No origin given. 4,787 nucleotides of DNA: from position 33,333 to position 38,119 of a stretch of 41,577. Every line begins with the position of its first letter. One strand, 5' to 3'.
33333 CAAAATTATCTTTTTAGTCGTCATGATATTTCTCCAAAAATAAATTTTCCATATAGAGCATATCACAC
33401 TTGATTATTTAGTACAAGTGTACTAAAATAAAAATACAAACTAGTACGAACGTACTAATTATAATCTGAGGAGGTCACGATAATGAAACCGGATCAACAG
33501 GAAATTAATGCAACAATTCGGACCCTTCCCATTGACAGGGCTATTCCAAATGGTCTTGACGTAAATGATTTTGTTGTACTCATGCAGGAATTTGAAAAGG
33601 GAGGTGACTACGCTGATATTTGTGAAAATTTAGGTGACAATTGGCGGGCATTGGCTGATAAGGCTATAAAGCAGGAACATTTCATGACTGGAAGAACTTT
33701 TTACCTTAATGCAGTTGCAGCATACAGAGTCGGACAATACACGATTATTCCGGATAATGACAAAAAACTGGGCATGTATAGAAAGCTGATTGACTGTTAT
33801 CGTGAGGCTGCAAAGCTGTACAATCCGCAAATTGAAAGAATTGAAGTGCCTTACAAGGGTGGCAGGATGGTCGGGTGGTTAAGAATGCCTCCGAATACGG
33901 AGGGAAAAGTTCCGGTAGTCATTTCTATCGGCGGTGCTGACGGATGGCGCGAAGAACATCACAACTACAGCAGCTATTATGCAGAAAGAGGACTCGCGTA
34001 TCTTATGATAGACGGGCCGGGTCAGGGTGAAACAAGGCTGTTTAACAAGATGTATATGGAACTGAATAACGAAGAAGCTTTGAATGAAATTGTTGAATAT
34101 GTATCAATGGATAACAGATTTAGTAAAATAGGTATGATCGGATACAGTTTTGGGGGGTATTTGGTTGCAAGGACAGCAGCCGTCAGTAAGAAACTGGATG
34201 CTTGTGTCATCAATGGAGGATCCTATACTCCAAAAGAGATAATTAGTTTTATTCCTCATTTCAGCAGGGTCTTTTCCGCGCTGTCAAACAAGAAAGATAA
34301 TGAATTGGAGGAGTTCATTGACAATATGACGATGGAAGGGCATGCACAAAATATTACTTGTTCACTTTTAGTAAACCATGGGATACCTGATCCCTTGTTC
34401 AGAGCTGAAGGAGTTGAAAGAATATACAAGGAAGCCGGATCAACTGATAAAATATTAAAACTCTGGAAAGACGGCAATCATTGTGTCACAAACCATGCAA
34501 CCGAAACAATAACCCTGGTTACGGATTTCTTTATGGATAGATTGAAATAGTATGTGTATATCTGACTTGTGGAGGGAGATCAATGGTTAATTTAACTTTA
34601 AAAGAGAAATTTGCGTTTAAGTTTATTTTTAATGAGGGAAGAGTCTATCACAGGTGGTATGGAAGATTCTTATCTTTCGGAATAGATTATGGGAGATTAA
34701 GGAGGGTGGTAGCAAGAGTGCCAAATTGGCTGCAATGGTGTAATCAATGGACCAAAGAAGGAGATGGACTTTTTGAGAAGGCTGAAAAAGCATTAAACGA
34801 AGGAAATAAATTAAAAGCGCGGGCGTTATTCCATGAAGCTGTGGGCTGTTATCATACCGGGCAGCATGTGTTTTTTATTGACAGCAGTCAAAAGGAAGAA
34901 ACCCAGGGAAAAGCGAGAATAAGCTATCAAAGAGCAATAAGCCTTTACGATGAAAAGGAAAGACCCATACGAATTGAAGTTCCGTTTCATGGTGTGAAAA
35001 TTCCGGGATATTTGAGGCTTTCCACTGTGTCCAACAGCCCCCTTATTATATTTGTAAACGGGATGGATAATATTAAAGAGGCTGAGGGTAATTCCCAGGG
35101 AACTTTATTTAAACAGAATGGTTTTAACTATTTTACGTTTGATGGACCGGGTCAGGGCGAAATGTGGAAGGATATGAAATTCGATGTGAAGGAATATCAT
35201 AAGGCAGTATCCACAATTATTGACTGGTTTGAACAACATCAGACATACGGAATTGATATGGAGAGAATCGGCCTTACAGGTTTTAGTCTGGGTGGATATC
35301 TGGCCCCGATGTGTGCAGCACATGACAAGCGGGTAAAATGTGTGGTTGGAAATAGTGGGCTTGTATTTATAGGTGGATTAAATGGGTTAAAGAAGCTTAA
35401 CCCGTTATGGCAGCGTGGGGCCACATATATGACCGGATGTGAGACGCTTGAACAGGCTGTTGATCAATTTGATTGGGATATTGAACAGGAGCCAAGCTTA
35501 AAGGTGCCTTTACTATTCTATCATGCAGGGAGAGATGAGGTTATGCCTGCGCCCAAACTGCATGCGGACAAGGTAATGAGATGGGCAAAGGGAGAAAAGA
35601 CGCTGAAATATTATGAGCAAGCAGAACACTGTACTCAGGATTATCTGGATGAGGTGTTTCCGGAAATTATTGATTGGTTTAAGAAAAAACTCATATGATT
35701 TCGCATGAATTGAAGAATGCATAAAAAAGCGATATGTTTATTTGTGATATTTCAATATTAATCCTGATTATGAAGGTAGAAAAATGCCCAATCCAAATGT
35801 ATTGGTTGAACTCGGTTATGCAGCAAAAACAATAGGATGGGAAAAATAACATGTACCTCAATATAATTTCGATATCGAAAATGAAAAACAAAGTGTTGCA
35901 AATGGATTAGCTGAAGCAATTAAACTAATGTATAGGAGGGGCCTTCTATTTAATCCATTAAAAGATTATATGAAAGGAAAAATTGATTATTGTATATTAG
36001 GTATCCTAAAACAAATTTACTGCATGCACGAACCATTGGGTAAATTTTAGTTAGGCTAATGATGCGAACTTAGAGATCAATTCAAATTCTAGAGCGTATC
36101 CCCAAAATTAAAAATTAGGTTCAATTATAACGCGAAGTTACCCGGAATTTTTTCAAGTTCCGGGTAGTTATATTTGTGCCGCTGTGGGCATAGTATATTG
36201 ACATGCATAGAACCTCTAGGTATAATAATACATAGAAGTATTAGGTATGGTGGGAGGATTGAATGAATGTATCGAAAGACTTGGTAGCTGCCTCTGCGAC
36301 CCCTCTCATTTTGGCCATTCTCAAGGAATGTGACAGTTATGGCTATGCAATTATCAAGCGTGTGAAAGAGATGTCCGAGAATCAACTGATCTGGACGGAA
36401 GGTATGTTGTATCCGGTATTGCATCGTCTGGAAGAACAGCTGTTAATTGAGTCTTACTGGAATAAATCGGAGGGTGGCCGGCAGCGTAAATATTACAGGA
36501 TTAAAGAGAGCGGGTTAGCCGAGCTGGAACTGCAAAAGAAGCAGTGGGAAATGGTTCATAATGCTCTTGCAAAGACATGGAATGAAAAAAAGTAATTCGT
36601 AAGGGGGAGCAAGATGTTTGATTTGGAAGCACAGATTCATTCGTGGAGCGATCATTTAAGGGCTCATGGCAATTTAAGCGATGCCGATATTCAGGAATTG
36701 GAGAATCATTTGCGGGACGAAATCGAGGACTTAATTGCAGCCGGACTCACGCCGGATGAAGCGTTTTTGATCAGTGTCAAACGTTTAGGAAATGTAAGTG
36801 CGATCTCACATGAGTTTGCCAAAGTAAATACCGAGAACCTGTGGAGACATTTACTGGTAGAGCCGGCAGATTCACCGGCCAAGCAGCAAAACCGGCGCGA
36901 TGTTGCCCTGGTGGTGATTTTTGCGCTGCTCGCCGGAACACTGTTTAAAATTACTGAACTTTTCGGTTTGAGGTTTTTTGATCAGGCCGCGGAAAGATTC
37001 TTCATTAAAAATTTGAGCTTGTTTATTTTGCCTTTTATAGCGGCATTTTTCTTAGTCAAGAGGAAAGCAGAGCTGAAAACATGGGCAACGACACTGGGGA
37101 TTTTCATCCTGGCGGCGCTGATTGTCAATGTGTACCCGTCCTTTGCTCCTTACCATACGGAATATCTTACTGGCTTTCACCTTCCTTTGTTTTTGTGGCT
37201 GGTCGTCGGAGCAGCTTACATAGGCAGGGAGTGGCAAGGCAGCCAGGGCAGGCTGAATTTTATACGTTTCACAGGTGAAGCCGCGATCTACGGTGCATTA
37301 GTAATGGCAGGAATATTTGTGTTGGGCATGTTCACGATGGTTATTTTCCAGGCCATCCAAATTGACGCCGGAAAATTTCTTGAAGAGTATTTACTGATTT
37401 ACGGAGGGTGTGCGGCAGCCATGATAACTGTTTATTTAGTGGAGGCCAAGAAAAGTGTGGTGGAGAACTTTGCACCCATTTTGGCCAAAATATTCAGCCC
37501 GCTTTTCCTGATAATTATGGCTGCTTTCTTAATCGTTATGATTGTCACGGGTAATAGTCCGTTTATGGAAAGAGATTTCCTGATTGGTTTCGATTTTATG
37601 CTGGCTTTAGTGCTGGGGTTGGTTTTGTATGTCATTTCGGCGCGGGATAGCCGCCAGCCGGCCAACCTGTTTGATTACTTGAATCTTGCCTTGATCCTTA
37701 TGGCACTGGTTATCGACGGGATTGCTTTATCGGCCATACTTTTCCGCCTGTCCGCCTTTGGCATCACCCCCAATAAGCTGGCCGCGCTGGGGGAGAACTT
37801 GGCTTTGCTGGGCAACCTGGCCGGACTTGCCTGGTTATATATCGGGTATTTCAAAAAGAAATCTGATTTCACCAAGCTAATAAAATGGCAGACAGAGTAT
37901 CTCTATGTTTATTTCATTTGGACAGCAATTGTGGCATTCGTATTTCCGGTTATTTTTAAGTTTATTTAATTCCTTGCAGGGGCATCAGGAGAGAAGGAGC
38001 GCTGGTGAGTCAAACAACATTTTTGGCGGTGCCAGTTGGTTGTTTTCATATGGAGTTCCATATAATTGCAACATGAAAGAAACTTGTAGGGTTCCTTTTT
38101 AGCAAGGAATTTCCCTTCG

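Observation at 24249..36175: A ~70-nt dyad-symmetric repeat family marks the boundaries of accessory gene modules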

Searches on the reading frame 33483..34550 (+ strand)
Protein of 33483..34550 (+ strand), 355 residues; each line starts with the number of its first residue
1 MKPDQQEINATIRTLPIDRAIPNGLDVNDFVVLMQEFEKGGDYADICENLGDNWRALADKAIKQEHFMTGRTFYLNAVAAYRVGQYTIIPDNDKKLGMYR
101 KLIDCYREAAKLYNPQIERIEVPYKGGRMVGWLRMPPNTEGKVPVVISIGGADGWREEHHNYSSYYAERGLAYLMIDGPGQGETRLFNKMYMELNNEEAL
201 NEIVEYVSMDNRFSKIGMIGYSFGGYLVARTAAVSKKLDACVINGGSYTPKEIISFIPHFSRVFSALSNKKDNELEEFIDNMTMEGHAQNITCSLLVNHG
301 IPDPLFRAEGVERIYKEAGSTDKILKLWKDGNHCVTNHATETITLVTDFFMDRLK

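Call 8: search_protein_families(library=pfam, proteins=[window:33483-34550:+])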
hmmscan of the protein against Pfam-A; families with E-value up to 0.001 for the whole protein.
window:33483-34550:+ (355 aa): 7 families
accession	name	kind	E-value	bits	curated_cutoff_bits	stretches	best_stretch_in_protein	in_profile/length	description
PF06500.17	FrsA-like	-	1.6e-15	57.3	22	1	60-245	111-297/414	Esterase FrsA-like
PF12146.15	Hydrolase_4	-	8.8e-10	38.7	27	1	283-337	182-236/239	Serine aminopeptidase, S33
PF00326.27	Peptidase_S9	-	4.5e-06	26.8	22.6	1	164-351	8-207/213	Prolyl oligopeptidase family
PF05448.18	AXE1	-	5.9e-06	25.7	21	0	124-183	64-122/321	Acetyl xylan esterase (AXE1)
PF01738.24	DLH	-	6.2e-06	26.4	21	1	137-318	9-169/217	Dienelactone hydrolase family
PF02129.25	Peptidase_S15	-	2.6e-05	24.5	23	0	136-243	12-125/262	X-Pro dipeptidyl-peptidase (S15 family)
PF00561.26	Abhydrolase_1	-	0.0003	21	25.8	1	160-251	18-107/245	alpha/beta hydrolase fold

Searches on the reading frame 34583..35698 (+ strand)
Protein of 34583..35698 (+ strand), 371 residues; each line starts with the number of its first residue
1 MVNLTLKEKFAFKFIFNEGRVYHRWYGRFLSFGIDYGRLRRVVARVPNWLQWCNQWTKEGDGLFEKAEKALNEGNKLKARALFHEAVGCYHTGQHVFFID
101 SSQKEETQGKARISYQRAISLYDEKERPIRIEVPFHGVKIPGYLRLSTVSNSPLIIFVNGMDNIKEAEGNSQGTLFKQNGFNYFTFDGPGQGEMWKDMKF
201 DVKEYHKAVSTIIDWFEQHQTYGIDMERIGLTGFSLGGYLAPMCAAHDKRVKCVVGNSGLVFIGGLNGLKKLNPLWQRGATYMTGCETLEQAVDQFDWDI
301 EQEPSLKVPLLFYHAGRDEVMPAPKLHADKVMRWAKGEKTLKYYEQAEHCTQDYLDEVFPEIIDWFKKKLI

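Call 8: search_protein_families(library=pfam, proteins=[window:34583-35698:+])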
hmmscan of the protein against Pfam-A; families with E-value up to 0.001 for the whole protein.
window:34583-35698:+ (371 aa): 7 families
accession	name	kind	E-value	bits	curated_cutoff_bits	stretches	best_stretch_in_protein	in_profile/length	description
PF12146.15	Hydrolase_4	-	1.1e-09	38.4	27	1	287-351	171-234/239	Serine aminopeptidase, S33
PF01738.24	DLH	-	2.2e-09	37.7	21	1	214-350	83-187/217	Dienelactone hydrolase family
PF00326.27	Peptidase_S9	-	2.3e-08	34.2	22.6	1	175-370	9-210/213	Prolyl oligopeptidase family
PF02230.22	Abhydrolase_2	-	2.3e-05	24.8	23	1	200-261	78-140/217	Phospholipase/Carboxylesterase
PF00561.26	Abhydrolase_1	-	3.3e-05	24.1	25.8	1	175-259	22-102/245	alpha/beta hydrolase fold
PF22244.2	GCE_fung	-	6.3e-05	23.3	27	1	208-255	86-133/231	Glucuronyl esterase, fungi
PF20434.5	BD-FAE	-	0.00011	22.2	26.8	1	209-249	70-111/215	BD-FAE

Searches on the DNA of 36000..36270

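Call 87: search_rna_families(source=window, start=36000, end=36270, threshold=evalue, max_evalue=1)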
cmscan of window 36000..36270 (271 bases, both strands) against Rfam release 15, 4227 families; matches with E-value up to 1: 0.
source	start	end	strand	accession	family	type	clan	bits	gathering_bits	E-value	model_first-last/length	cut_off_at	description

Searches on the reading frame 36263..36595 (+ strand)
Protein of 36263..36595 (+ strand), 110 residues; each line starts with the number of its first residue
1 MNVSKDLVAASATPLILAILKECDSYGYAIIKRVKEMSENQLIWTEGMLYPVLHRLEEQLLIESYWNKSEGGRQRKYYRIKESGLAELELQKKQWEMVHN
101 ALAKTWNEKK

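Call 8: search_protein_families(library=pfam, proteins=[window:36263-36595:+])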
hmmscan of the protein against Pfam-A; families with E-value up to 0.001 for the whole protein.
window:36263-36595:+ (110 aa): 1 family
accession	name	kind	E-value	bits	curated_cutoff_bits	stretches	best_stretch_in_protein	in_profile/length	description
PF03551.20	PadR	-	7.2e-22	77.6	27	1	16-89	1-74/75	Transcriptional regulator PadR-like family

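Call 18: find_encoding_contigs(protein=window:36263-36595:+, flank=10000, max_places=10)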
Protein window:36263-36595:+ (110 aa): 6 contigs read that carry it; 6 places shown.
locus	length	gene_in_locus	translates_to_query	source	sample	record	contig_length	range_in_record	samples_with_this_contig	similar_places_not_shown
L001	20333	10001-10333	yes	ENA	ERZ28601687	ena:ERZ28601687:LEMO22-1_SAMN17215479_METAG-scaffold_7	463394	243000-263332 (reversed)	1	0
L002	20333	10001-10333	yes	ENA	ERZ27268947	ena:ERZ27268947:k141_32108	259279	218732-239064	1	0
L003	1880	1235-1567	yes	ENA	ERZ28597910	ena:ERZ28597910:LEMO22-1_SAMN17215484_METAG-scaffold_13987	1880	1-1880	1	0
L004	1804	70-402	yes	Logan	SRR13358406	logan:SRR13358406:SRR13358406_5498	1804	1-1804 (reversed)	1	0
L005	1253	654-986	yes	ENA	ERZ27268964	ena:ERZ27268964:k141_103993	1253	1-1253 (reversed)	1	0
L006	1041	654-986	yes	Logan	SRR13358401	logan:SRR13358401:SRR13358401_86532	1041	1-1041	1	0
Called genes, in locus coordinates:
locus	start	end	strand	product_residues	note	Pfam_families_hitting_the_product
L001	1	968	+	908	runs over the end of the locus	PF00515:TPR_1 (faint), PF13401:AAA_22 (weak), PF13181:TPR_8 (faint), PF13424:TPR_12 (faint), PF25873:WHD_MalT, PF13428:TPR_14 (faint), PF17874:TPR_MalT, PF00196:GerE, +2 more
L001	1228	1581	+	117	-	PF02583:Trns_repr_metal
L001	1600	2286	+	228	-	-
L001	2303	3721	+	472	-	PF00403:HMA, PF02683:DsbD_TM, PF13386:DsbD_2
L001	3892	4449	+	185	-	PF07155:ECF-ribofla_trS, PF12822:ECF_trnsprt (weak)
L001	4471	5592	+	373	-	PF00155:Aminotran_1_2, PF00266:Aminotran_5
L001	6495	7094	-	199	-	PF00440:TetR_N, PF13972:TetR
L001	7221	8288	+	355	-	PF06500:FrsA-like, PF05448:AXE1 (faint), PF01738:DLH (faint), PF12146:Hydrolase_4 (faint), PF00326:Peptidase_S9 (weak)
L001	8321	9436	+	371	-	PF12146:Hydrolase_4 (faint), PF00326:Peptidase_S9, PF02230:Abhydrolase_2 (faint), PF01738:DLH (weak)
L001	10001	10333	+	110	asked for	PF03551:PadR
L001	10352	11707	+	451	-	-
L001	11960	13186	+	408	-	PF20194:DUF6557, PF06271:RDD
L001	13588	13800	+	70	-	-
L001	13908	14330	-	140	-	PF22696:Putative_PNPOx_2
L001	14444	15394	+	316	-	PF08220:HTH_DeoR, PF08279:HTH_11, PF19187:HTH_PafC (weak), PF13280:WYL, PF25583:WCX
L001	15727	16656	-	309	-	PF01797:Y1_Tnp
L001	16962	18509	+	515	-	PF01547:SBP_bac_1, PF13416:SBP_bac_8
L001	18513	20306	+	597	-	PF02743:dCache_1, PF00672:HAMP, PF06580:His_kinase, PF02518:HATPase_c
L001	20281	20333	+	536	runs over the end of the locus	PF00072:Response_reg, PF12833:HTH_18, PF00165:HTH_AraC (weak)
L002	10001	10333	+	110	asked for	PF03551:PadR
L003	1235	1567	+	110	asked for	PF03551:PadR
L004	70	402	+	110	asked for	PF03551:PadR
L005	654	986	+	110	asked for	PF03551:PadR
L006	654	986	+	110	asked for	PF03551:PadR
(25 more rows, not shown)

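Call 57: search_protein_families(library=pfam, proteins=[L001:15727-16656:-], max_evalue=0.01)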
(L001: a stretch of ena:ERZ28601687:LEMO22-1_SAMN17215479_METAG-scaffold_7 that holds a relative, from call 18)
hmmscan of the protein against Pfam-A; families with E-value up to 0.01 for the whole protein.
L001:15727-16656:- (309 aa): 1 family
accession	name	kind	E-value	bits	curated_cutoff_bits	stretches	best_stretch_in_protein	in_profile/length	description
PF01797.21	Y1_Tnp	-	5.9e-12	46.2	23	1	13-123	6-121/121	Transposase IS200 like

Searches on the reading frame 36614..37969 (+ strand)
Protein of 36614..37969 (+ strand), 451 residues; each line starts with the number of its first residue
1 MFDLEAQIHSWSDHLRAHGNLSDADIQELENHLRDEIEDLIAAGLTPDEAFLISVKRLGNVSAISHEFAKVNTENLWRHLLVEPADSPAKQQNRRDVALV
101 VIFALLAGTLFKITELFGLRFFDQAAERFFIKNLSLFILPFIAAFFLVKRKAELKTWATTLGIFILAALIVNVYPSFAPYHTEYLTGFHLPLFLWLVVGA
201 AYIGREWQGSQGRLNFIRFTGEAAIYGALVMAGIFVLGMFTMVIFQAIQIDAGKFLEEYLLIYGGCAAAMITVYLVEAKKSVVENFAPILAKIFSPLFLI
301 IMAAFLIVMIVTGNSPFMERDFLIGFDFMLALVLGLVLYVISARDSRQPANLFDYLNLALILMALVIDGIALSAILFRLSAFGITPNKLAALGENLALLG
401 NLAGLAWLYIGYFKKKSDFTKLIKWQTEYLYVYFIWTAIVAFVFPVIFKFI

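Call 9: search_protein_families(library=pfam, proteins=[window:36614-37969:+])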
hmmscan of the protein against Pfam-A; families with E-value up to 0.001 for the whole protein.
window:36614-37969:+ (451 aa): 0 families

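Call 31: find_homologous_proteins(query=window:36614-37969:+)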
Query window:36614-37969:+ (451 aa): 1416 proteins with E <= 0.001 among 8000 candidates; the best 120 are listed.
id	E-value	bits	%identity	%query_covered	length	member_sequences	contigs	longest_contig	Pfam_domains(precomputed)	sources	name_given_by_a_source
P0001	1.8e-289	978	100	100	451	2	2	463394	-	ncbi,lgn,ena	-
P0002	2.5e-271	918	93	98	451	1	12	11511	-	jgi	jgi:hypothetical protein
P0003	6.0e-271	917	92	98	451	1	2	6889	-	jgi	jgi:hypothetical protein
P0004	2.4e-270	915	92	98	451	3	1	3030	-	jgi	jgi:hypothetical protein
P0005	4.4e-270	914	92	98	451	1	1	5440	-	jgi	jgi:hypothetical protein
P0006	3.2e-263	891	88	100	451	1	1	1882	-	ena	-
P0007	1.2e-259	880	89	100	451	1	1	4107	-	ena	-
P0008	3.5e-259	878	89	100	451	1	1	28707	-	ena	-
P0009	2.7e-257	872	88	100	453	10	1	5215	-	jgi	-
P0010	1.7e-255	866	87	100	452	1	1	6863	-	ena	-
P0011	5.2e-255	864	87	100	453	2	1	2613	-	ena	-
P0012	1.3e-254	863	86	100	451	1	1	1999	-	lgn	-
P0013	7.7e-254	861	88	100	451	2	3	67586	-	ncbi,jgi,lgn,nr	ncbi:MAG TPA: permease prefix domain 1-containing protein [Desulfitobacteriaceae bacterium]|jgi:hypo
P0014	2.1e-253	859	87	100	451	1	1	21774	-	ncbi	ncbi:MAG: permease prefix domain 1-containing protein [Bacillota bacterium]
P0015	3.5e-253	858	86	100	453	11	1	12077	-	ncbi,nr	ncbi:MAG TPA: hypothetical protein DD730_16510 [Desulfosporosinus sp.]|nr:hypothetical protein [Desu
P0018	1.2e-252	857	87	100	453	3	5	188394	-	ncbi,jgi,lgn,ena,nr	ncbi:hypothetical protein JT05_06815 [Desulfosporosinus sp. Tol-M]|nr:hypothetical protein JT05_0681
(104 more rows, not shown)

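Call 32: find_encoding_contigs(protein=P0002, flank=10000, max_places=6)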
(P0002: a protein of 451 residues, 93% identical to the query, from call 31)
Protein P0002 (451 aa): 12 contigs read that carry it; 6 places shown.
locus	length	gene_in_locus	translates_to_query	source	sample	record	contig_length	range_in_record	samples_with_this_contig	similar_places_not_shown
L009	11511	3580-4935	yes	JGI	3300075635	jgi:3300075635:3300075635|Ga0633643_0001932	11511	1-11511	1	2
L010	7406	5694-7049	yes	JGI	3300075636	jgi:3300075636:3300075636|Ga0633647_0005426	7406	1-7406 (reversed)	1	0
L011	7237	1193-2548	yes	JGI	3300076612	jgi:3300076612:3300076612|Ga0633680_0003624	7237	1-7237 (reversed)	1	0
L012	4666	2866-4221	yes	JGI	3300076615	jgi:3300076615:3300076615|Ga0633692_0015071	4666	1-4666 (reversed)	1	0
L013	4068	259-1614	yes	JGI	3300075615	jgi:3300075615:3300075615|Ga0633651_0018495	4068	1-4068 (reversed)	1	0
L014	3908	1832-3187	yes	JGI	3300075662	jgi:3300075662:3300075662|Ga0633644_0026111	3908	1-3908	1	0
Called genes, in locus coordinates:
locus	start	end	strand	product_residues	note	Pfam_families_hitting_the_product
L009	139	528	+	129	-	-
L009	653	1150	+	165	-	PF00293:NUDIX, PF14815:NUDIX_4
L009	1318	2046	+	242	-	PF00753:Lactamase_B, PF12706:Lactamase_B_2 (weak)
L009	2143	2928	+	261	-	PF00398:RrnaAD, PF13649:Methyltransf_25, PF08241:Methyltransf_11, PF08242:Methyltransf_12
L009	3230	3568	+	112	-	PF03551:PadR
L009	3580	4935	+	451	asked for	-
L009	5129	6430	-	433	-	PF01041:DegT_DnrJ_EryC1, PF00155:Aminotran_1_2 (weak), PF00266:Aminotran_5 (faint), PF01212:Beta_elim_lyase (weak)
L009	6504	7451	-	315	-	PF02311:AraC_binding, PF00165:HTH_AraC (weak), PF12833:HTH_18, PF00165:HTH_AraC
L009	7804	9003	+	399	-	PF00392:GntR, PF00532:Peripla_BP_1, PF13407:Peripla_BP_4, PF13377:Peripla_BP_3, PF00532:Peripla_BP_1 (weak)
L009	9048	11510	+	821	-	?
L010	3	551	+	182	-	?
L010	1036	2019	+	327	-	PF01408:GFO_IDH_MocA, PF22725:GFO_IDH_MocA_C3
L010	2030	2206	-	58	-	-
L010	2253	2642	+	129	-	-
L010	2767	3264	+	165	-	PF00293:NUDIX, PF14815:NUDIX_4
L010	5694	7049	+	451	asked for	-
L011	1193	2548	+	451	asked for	-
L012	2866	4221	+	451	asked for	-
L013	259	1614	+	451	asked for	-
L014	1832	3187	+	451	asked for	-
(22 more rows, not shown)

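Call 33: find_encoding_contigs(protein=P0018, flank=10000, max_places=4)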
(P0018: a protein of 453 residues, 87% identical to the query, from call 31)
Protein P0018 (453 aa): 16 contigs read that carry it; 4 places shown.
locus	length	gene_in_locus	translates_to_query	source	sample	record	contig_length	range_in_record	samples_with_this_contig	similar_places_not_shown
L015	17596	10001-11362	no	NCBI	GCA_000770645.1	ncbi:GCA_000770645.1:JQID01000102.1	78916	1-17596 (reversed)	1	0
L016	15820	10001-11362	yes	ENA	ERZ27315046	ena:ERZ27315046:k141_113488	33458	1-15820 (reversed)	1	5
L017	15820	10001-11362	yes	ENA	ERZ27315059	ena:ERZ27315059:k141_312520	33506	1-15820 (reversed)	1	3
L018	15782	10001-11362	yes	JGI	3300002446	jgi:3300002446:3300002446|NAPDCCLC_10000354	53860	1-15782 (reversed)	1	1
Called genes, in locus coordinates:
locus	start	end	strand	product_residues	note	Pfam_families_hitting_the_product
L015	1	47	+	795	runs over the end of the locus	PF17854:FtsK_alpha, PF01580:FtsK_SpoIIIE, PF09397:FtsK_gamma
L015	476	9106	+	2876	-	-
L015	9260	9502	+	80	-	-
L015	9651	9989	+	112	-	PF03551:PadR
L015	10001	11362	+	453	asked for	-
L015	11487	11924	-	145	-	PF00582:Usp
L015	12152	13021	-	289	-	PF14697:Fer4_21 (faint), PF12837:Fer4_6 (faint), PF13237:Fer4_10 (faint), PF12838:Fer4_7 (weak)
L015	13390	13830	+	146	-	PF22769:DCD, PF00692:dUTPase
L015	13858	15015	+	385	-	PF27218:MJ0043_C (faint)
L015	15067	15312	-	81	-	-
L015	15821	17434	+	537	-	-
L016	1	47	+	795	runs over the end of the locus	PF17854:FtsK_alpha, PF01580:FtsK_SpoIIIE, PF09397:FtsK_gamma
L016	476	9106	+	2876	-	PF10091:Glycoamylase, PF06165:GH94_b-supersand, PF17167:Glyco_hydro_94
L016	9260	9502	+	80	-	-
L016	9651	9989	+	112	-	PF03551:PadR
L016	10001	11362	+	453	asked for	-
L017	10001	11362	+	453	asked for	-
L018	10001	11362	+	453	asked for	-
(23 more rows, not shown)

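Call 67: find_encoding_contigs(protein=P0008, flank=6000, max_places=2)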
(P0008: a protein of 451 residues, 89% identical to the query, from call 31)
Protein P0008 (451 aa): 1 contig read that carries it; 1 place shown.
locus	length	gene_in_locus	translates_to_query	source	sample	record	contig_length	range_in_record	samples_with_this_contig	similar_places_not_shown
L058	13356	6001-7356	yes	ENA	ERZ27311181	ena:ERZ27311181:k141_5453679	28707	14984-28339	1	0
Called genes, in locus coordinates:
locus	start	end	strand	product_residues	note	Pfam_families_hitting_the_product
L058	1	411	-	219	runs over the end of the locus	-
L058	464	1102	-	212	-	-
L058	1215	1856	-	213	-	-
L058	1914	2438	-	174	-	PF10502:Peptidase_S26 (weak)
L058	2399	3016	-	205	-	-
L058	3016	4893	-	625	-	PF00092:VWA, PF13519:VWA_2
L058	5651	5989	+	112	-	PF03551:PadR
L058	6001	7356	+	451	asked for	-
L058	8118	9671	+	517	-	PF12229:PG_binding_4, PF03734:YkuD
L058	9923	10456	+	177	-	PF02371:Transposase_20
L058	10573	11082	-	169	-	PF01613:Flavin_Reduct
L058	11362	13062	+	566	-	PF02776:TPP_enzyme_N, PF00205:TPP_enzyme_M, PF02775:TPP_enzyme_C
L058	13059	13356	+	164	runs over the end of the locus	PF01842:ACT, PF13291:ACT_4 (weak), PF22629:ACT_AHAS_ss, PF13710:ACT_5, PF10369:ALS_ss_C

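Call 73: list_cluster_members(proteins=[P0001, P0121])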
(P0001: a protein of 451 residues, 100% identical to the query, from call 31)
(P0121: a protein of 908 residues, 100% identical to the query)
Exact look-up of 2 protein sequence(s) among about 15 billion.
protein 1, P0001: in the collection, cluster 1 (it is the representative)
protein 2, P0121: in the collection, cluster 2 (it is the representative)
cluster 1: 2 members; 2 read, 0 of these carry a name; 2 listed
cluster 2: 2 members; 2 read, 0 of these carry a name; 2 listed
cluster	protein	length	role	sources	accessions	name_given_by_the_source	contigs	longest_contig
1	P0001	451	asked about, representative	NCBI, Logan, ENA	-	-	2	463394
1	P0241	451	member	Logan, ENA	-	-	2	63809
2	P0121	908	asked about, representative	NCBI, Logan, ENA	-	-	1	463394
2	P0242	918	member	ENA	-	-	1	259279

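Call 74: find_encoding_contigs(protein=P0241, flank=10000, max_places=3)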
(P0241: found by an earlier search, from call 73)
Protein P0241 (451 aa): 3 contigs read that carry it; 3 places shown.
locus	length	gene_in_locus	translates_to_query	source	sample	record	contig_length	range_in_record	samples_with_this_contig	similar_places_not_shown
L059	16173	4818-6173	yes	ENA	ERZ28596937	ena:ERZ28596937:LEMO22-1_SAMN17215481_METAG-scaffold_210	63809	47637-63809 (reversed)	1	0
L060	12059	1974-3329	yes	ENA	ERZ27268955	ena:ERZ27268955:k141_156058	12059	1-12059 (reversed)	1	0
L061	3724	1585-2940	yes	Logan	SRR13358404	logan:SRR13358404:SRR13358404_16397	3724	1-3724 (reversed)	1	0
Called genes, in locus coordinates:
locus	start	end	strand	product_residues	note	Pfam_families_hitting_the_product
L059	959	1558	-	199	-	PF00440:TetR_N, PF13972:TetR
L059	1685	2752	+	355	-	PF06500:FrsA-like, PF05448:AXE1 (faint), PF01738:DLH (faint), PF02129:Peptidase_S15 (faint), PF12146:Hydrolase_4 (faint), PF00326:Peptidase_S9 (weak)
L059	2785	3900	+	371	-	PF12146:Hydrolase_4 (faint), PF00326:Peptidase_S9, PF01738:DLH (weak), PF02230:Abhydrolase_2 (faint)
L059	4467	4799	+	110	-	PF03551:PadR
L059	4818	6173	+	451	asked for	-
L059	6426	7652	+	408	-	PF20194:DUF6557, PF06271:RDD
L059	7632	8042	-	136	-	-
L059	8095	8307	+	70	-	-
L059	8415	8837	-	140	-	PF22696:Putative_PNPOx_2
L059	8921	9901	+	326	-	PF19187:HTH_PafC (weak), PF08220:HTH_DeoR, PF08279:HTH_11, PF13280:WYL, PF25583:WCX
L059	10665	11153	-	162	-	PF01797:Y1_Tnp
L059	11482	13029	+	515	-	PF01547:SBP_bac_1, PF13416:SBP_bac_8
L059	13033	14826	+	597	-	PF02743:dCache_1, PF00672:HAMP, PF06580:His_kinase, PF02518:HATPase_c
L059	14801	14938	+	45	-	-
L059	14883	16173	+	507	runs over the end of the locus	-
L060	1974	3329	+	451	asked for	-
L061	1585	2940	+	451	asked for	-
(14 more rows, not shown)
